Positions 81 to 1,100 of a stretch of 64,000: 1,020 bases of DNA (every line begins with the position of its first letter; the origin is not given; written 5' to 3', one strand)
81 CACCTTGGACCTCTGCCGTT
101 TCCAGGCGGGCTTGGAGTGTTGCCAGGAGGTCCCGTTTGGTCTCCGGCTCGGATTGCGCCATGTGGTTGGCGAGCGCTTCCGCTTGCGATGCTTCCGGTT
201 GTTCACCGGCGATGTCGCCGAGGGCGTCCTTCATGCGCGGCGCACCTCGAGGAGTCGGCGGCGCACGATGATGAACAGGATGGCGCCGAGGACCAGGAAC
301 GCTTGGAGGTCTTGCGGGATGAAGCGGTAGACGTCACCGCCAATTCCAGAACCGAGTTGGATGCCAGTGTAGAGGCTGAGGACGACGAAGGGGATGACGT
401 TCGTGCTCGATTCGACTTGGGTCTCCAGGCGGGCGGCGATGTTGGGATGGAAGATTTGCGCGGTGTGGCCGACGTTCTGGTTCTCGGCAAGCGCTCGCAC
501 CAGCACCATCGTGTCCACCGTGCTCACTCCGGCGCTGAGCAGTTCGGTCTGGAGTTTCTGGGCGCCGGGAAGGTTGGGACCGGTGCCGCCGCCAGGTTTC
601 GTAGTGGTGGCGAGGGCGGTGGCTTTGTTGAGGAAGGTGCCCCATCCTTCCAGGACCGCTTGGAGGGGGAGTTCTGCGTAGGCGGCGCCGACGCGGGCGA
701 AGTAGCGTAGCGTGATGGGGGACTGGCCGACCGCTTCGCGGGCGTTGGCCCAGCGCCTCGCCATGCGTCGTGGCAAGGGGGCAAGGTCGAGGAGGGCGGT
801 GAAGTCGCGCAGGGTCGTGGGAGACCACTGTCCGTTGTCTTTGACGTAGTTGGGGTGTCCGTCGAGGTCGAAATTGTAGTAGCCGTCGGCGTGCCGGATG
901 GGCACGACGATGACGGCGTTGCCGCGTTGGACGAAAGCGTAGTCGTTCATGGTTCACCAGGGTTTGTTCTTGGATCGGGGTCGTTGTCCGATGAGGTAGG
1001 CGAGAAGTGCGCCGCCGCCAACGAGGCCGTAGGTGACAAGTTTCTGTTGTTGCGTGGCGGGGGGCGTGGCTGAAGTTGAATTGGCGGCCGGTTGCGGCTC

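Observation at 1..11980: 12-kb unidirectional, translationally coupled block: candidate provirus or mobile module, or a novel surface-structure operon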

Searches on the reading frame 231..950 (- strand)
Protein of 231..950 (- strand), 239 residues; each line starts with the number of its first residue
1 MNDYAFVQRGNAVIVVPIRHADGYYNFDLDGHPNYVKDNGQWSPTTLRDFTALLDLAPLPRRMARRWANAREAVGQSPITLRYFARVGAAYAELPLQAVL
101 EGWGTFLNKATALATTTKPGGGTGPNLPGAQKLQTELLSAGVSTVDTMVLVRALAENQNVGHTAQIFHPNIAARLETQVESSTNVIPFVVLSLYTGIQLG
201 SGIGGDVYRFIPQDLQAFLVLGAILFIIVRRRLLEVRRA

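Call 10: search_protein_families(library=pfam, max_evalue=0.1, proteins=[window:231-950:-])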
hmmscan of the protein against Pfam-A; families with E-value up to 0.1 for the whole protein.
window:231-950:- (239 aa): 0 families

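Call 11: search_protein_families(library=phrogs, max_evalue=0.1, proteins=[window:231-950:-])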
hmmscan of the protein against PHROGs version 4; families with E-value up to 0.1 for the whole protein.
window:231-950:- (239 aa): 0 families

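Call 12: find_encoding_contigs(protein=window:231-950:-, flank=10000, max_places=10)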
Protein window:231-950:- (239 aa): no gene with exactly this product is on record in the collection.

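Call 114: search_protein_families(library=ncbifam, max_evalue=0.05, proteins=[window:231-950:-])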
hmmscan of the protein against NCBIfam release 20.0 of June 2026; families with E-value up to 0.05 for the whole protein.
window:231-950:- (239 aa): 0 families

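Call 122: search_solved_structures(query=window:231-950:-, max_evalue=1)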
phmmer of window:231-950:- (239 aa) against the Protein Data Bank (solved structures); distinct sequences matched with E-value up to 1: 1.
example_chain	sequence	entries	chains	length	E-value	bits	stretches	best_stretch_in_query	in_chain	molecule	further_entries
2m80_A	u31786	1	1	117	0.71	12.7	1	23-74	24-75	Glutaredoxin-8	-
